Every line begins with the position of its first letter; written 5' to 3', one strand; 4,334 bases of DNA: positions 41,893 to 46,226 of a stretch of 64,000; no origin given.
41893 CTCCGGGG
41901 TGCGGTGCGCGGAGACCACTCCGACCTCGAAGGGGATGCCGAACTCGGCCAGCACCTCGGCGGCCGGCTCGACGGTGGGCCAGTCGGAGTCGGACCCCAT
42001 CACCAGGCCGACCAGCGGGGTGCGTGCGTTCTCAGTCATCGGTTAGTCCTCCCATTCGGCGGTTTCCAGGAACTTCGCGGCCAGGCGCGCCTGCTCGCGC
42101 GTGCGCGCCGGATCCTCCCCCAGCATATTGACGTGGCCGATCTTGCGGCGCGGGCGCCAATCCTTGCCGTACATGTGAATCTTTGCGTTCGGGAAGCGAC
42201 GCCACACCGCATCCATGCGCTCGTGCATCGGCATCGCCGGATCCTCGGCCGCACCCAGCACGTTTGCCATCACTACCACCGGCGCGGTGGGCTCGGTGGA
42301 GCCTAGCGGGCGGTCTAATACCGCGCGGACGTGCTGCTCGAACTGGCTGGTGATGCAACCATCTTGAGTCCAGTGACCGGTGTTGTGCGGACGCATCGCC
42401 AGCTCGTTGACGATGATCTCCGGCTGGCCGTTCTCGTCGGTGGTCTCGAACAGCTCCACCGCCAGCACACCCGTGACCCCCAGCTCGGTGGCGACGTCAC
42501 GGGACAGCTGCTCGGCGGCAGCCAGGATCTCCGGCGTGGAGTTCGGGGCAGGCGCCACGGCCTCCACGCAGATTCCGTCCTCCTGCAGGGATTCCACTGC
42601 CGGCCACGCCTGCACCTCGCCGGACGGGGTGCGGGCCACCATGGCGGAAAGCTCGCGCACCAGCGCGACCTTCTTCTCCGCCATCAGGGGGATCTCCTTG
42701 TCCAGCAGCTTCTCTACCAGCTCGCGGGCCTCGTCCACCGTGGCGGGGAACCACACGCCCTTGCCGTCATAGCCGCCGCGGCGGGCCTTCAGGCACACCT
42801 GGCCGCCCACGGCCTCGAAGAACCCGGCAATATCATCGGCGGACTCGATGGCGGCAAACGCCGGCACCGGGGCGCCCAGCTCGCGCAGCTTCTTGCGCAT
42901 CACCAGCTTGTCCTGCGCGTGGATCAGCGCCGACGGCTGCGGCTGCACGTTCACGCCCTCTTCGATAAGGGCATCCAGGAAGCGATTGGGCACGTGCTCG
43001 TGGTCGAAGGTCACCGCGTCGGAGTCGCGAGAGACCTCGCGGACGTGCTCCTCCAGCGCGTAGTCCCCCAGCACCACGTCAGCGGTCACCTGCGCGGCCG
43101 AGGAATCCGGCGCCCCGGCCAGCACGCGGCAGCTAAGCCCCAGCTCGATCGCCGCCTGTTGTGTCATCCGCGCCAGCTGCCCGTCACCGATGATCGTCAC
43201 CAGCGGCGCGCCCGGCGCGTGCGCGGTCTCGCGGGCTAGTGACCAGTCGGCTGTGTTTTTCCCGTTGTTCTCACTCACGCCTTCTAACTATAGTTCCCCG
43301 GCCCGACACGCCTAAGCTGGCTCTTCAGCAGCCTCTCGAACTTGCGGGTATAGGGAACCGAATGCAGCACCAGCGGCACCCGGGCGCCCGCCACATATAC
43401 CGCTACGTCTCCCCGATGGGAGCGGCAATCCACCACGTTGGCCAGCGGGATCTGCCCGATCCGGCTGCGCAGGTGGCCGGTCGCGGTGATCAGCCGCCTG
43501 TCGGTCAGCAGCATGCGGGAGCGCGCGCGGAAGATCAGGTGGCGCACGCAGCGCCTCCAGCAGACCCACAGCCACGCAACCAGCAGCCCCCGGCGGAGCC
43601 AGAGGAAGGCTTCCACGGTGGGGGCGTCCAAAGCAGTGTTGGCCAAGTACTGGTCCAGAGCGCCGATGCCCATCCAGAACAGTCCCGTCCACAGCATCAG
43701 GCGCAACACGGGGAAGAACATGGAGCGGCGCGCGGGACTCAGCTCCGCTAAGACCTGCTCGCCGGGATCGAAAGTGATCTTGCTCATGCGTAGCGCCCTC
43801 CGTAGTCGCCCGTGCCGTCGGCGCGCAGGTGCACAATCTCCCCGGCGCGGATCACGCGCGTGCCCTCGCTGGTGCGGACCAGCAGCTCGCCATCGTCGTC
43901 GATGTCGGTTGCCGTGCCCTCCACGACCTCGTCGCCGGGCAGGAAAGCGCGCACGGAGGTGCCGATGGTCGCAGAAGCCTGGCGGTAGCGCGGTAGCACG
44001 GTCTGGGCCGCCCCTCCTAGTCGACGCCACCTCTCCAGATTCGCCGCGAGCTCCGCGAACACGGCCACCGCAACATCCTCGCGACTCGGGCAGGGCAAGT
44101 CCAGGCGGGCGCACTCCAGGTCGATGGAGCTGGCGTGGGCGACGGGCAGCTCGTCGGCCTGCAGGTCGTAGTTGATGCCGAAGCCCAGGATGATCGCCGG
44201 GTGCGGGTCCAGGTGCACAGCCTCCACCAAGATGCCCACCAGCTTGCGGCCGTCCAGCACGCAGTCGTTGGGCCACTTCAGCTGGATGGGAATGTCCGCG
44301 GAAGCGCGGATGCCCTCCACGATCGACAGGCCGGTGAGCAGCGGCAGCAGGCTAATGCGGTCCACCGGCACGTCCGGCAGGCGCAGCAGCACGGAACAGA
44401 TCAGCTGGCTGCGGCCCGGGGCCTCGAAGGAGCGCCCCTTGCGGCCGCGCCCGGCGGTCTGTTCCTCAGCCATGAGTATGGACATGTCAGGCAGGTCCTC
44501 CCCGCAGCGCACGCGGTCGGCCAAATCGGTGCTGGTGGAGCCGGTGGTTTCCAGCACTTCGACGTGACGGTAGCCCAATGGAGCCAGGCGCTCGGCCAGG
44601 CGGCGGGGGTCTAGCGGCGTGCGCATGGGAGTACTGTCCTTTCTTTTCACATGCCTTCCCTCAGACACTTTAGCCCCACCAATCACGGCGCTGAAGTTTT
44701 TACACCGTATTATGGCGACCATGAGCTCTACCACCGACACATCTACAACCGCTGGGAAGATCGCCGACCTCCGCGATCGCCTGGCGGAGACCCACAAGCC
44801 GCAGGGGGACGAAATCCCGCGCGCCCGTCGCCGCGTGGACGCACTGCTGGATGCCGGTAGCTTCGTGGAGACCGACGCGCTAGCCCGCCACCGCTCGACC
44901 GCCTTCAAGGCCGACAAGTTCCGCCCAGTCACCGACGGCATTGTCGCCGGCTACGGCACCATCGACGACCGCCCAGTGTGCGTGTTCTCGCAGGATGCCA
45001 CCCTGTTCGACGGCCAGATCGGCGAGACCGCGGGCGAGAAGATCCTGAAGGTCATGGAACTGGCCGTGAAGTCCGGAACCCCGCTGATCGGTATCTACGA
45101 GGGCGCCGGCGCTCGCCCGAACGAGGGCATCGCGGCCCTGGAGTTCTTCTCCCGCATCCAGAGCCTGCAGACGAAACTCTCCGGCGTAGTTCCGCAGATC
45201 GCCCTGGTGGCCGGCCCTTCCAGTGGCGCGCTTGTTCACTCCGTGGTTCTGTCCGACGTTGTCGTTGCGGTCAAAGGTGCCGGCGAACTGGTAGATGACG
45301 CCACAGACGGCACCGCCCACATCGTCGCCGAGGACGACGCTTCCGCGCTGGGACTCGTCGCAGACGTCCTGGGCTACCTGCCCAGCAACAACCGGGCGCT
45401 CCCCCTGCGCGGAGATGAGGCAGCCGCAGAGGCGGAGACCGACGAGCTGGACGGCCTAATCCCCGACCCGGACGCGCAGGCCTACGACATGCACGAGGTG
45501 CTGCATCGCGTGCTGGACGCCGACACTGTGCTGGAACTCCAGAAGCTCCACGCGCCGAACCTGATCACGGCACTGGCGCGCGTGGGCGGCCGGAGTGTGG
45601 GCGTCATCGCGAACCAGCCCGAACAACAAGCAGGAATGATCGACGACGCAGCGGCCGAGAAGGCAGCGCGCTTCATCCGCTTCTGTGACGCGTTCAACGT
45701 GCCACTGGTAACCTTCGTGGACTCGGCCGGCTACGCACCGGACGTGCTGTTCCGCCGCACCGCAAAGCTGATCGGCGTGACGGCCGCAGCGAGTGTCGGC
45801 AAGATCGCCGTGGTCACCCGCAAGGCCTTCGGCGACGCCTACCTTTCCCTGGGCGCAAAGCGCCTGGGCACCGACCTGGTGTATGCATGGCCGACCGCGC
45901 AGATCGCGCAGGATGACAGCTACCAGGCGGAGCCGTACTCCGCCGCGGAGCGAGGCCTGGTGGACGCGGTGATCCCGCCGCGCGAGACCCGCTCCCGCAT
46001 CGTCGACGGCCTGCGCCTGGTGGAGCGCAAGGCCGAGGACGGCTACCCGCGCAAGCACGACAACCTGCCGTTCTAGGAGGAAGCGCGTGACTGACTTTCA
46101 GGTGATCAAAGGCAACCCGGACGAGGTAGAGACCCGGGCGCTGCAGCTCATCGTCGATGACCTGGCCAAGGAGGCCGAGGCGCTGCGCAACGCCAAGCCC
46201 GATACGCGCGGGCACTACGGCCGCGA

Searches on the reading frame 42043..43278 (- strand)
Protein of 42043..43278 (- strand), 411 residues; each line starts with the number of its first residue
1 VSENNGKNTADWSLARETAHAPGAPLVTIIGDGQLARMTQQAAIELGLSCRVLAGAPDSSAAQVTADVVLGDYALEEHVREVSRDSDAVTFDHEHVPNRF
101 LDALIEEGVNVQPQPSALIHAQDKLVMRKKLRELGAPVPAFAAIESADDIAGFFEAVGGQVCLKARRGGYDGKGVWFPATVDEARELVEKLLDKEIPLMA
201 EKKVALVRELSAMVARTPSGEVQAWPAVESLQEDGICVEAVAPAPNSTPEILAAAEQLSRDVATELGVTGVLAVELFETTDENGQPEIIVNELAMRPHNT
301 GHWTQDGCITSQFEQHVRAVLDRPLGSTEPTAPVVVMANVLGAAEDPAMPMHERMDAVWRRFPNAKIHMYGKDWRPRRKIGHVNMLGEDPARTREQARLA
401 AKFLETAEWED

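Call 4: search_protein_families(library=pfam, proteins=[window:42043-43278:-])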
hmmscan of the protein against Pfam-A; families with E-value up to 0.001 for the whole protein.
window:42043-43278:- (411 aa): 3 families
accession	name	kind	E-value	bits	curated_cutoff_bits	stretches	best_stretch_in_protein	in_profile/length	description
PF02222.28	ATP-grasp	-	1.6e-51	174.9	27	1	131-313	3-179/179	ATP-grasp domain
PF22660.2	RS_preATP-grasp-like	-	2.6e-20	73.1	27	1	27-122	4-98/98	Ribonucleotide synthetase preATP-grasp domain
PF17769.7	PurK_C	-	4.5e-15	55.5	22.6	1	336-396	2-56/56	Phosphoribosylaminoimidazole carboxylase C-terminal domain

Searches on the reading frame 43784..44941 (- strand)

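Call 4: search_protein_families(library=pfam, proteins=[window:43784-44941:-])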
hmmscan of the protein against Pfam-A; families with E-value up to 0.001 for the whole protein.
window:43784-44941:- (385 aa): 2 families
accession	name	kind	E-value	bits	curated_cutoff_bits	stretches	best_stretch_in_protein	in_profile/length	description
PF03099.24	BPL_LplA_LipB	-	3.9e-16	59.6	21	1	148-257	19-133/133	Biotin/lipoate A/B protein ligase family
PF02237.23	BPL_C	-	3.8e-12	46.4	21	1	325-371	1-47/48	Biotin protein ligase C terminal domain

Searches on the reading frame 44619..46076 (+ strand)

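Call 4: search_protein_families(library=pfam, proteins=[window:44619-46076:+])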
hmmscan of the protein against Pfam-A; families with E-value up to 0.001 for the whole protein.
window:44619-46076:+ (485 aa): 2 families
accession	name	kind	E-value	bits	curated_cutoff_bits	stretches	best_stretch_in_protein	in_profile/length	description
PF01039.27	Carboxyl_trans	-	1.7e-101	340.7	22.3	3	229-430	195-405/493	Carboxyl transferase domain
PF03255.19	ACCA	-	1.3e-05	25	23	0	315-375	94-162/310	Acetyl co-enzyme A carboxylase carboxyltransferase-like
